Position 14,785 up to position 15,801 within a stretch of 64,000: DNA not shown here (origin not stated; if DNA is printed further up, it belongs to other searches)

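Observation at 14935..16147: Two uncharacterised accessory genes after cusA: a tandem-duplicated Cys/His protein and a NosL-family copper protein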

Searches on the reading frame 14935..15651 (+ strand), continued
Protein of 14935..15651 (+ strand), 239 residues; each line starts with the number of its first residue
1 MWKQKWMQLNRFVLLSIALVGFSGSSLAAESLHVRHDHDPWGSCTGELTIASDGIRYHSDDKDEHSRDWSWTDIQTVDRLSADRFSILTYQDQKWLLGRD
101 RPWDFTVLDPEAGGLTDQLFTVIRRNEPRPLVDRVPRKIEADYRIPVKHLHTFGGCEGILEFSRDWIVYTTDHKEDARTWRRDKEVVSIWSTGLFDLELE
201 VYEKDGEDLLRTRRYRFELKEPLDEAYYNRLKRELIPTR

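Call 83: search_protein_families(library=pfam, proteins=[L084:7724-8026:+, L085:8362-8664:+], max_evalue=0.1)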
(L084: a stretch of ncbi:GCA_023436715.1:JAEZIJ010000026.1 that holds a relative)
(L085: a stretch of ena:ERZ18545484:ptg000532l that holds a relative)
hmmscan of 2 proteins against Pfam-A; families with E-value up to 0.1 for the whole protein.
L084:7724-8026:+ (101 aa): 2 families
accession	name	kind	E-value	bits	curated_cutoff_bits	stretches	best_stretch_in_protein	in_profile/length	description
PF19135.5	DUF5818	-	2.4e-07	30.6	27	1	61-101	17-56/57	Protein of unknown function (DUF5818)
PF01006.25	HCV_NS4a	-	0.095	12.8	27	0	4-24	2-22/55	Hepatitis C virus non-structural protein NS4a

L085:8362-8664:+ (101 aa): 0 families
